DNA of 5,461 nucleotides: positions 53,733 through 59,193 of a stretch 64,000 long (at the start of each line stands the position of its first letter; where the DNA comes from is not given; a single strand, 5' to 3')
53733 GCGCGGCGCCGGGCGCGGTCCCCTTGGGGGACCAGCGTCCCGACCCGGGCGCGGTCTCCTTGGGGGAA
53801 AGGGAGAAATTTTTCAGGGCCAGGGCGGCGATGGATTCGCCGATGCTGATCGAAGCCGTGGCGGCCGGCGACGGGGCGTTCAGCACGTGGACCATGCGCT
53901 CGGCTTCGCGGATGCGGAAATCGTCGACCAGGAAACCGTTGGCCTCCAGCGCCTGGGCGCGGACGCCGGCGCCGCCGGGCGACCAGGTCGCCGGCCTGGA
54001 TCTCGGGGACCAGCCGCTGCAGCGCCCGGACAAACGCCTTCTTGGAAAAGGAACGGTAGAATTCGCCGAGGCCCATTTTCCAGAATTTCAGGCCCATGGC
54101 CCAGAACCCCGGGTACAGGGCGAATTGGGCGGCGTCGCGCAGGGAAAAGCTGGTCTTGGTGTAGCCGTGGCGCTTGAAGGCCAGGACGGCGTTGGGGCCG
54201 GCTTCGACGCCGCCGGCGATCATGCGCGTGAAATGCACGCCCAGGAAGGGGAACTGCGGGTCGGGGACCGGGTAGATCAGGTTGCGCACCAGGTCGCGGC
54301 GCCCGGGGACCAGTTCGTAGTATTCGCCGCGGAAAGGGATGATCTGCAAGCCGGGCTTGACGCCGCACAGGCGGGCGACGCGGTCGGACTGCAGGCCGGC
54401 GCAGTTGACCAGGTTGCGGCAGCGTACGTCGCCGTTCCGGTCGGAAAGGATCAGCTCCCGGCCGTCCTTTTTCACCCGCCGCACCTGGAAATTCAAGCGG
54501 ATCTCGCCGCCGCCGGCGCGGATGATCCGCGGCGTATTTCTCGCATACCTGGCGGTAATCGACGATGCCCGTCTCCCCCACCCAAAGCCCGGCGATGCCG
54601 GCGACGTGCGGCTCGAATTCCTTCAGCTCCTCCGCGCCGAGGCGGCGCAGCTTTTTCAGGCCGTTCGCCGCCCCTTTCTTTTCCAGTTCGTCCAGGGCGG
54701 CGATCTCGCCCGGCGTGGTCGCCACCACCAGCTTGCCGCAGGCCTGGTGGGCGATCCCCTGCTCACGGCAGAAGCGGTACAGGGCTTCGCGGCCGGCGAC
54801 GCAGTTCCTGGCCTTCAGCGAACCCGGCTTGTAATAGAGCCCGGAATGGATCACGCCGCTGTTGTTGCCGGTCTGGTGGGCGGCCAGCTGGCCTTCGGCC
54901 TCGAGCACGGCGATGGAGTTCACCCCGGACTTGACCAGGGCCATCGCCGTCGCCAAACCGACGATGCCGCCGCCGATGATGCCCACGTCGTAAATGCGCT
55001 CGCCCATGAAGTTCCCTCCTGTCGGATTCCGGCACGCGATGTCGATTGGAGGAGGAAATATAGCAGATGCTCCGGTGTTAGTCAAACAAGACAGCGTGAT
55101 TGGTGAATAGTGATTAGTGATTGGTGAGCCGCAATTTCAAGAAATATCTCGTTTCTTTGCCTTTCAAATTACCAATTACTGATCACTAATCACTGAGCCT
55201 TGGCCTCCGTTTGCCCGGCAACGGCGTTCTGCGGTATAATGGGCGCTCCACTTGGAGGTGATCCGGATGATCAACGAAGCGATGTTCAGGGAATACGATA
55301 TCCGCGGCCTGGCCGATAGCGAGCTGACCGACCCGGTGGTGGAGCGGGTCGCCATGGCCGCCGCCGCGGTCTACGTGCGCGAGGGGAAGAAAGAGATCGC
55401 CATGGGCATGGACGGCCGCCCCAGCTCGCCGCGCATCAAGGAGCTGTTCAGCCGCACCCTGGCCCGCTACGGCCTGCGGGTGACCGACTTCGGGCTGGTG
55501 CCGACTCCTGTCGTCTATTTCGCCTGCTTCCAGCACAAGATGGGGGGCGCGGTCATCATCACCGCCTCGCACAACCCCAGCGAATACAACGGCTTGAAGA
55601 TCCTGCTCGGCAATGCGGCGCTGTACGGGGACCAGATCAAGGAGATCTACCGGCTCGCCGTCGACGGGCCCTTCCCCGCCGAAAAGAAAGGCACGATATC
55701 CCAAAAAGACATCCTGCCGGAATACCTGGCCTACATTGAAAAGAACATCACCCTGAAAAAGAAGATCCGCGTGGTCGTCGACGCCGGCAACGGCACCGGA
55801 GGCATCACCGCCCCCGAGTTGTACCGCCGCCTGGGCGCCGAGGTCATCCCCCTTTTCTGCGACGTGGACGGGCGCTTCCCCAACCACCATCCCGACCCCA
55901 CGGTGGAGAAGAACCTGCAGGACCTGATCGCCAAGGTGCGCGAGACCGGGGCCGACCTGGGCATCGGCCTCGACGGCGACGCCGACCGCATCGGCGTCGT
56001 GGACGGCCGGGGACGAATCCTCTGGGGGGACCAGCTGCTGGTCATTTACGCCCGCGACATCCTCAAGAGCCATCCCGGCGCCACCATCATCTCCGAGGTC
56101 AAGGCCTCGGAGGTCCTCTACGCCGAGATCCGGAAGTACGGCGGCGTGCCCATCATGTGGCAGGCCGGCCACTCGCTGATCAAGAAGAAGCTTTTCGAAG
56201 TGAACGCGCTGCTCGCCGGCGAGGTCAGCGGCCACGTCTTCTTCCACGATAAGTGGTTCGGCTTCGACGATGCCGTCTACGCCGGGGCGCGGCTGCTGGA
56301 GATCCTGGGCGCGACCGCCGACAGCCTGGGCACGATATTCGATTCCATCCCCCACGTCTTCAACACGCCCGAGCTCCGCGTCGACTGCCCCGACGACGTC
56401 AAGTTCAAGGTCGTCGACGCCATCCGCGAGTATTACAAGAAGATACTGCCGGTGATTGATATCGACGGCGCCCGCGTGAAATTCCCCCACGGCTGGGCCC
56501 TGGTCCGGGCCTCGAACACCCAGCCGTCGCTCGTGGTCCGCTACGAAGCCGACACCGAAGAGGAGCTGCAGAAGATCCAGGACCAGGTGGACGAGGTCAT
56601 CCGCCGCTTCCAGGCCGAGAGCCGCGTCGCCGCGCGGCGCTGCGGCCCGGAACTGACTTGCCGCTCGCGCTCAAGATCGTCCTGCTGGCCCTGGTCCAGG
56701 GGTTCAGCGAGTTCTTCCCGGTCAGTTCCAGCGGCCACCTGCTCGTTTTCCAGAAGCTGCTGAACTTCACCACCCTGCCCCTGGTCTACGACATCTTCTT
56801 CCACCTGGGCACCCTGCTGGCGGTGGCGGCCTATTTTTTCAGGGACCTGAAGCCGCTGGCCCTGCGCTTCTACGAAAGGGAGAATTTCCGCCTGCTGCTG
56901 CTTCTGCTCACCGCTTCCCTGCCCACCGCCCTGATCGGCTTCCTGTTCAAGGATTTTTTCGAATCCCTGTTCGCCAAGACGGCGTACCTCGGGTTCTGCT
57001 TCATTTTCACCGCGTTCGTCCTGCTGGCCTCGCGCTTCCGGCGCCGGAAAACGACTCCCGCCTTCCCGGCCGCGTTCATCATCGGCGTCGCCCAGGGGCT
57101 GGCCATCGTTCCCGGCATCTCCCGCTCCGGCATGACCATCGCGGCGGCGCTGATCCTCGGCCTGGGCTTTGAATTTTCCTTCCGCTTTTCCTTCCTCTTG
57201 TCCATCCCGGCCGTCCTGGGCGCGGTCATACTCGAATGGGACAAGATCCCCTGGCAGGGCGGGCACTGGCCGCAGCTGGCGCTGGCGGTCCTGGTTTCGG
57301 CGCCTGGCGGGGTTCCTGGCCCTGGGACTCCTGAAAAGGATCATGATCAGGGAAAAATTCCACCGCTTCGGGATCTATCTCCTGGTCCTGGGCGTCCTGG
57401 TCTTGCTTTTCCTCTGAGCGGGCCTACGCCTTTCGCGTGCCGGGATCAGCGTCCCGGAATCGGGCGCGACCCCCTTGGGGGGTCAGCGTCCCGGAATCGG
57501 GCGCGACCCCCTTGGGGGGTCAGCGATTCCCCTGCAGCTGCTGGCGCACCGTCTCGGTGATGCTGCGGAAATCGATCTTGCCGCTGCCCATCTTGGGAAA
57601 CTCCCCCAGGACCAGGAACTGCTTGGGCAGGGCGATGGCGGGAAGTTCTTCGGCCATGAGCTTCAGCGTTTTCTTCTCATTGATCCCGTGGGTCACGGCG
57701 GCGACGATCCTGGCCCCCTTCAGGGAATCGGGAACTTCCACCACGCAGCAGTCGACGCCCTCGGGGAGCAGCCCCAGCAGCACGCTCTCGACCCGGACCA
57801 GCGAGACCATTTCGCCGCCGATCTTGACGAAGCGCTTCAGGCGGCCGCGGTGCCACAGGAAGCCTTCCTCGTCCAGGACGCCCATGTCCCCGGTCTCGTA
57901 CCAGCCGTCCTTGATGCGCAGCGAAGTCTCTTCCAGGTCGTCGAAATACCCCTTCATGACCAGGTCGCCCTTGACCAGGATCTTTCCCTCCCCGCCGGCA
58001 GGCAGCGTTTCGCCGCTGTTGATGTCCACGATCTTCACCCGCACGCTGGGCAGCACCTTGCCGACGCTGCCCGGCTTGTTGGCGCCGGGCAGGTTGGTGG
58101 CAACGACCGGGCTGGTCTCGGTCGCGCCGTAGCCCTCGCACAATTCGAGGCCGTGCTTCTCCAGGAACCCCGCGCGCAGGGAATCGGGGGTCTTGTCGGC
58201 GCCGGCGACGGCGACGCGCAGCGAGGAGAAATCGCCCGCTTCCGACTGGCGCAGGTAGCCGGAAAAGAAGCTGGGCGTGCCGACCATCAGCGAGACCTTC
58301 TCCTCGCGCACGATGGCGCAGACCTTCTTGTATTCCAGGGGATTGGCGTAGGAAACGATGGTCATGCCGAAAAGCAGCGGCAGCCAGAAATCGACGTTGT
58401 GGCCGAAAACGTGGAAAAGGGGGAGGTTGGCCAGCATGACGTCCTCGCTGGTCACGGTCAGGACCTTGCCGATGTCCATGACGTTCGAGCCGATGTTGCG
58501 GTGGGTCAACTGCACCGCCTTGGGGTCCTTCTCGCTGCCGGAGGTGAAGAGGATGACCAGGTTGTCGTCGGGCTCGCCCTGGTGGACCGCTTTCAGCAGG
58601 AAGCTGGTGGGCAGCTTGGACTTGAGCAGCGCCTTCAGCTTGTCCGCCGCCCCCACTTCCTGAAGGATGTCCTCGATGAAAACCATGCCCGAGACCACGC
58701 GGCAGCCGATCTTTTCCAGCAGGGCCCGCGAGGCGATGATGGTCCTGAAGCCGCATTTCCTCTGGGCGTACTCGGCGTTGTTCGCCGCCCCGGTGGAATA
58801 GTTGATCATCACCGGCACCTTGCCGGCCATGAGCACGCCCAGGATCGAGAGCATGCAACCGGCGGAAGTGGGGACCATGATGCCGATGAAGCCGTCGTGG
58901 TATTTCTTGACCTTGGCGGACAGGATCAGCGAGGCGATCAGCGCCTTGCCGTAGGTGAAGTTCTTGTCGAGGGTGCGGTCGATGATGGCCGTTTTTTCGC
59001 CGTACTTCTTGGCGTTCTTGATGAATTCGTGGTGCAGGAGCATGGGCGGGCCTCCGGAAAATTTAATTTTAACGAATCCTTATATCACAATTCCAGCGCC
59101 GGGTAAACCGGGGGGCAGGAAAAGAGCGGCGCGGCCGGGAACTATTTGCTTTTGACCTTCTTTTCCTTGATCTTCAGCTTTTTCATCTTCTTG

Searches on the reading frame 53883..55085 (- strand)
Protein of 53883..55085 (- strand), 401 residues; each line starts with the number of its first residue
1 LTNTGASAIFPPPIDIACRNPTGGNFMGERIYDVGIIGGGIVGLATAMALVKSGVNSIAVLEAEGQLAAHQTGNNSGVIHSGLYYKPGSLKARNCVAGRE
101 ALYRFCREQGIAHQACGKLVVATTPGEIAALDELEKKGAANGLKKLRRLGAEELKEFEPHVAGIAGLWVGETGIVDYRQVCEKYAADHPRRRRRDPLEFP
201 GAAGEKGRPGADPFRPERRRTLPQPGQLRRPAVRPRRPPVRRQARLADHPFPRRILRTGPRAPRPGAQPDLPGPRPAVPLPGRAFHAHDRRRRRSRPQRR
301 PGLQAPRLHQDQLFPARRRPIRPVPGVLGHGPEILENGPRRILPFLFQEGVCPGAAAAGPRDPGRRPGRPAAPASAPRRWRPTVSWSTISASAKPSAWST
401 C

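Call 89: search_protein_families(library=pfam, proteins=[window:53883-55085:-], max_evalue=0.00001)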
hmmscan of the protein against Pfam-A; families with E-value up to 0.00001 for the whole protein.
window:53883-55085:- (401 aa): 1 family
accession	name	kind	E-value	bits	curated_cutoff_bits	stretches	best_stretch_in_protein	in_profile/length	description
PF01266.30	DAO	-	4e-31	109.3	27.9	1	33-186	1-157/353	FAD dependent oxidoreductase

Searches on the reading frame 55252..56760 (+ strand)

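Call 89: search_protein_families(library=pfam, proteins=[window:55252-56760:+], max_evalue=0.00001)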
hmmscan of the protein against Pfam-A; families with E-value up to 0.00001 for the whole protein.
window:55252-56760:+ (503 aa): 4 families
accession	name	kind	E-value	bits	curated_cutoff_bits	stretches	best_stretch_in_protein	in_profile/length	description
PF02878.22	PGM_PMM_I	-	1e-32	113.2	22.5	1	11-135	3-130/138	Phosphoglucomutase/phosphomannomutase, alpha/beta/alpha domain I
PF02879.22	PGM_PMM_II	-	5.6e-28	97.9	29.3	1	157-254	2-103/103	Phosphoglucomutase/phosphomannomutase, alpha/beta/alpha domain II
PF02880.22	PGM_PMM_III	-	4.1e-21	75.7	20.7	1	258-367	1-112/115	Phosphoglucomutase/phosphomannomutase, alpha/beta/alpha domain III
PF00408.26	PGM_PMM_IV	-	6.2e-16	58.6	23.1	1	374-448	1-67/68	Phosphoglucomutase/phosphomannomutase, C-terminal domain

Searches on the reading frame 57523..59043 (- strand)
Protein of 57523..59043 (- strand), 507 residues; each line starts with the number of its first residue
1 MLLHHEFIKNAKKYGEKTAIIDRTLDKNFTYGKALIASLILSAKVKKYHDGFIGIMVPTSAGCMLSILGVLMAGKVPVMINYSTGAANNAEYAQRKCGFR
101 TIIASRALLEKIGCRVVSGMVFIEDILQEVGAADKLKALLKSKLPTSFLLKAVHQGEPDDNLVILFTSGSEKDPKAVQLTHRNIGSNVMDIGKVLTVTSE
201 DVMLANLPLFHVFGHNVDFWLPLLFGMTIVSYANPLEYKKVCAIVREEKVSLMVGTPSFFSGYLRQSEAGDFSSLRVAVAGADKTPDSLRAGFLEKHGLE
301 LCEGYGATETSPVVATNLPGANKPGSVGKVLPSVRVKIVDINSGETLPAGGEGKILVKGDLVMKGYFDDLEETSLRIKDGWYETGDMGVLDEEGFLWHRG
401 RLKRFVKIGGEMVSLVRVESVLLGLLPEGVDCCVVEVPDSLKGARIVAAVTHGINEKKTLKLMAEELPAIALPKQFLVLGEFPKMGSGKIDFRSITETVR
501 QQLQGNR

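Call 89: search_protein_families(library=pfam, proteins=[window:57523-59043:-], max_evalue=0.00001)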
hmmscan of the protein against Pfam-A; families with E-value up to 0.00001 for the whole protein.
window:57523-59043:- (507 aa): 2 families
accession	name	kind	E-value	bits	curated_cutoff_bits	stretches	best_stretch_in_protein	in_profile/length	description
PF00501.34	AMP-binding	-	2.3e-66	224.6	29.9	1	9-367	3-384/384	AMP-binding enzyme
PF13193.12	AMP-binding_C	-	3e-10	41.3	24.5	1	418-489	2-76/76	AMP-binding enzyme C-terminal domain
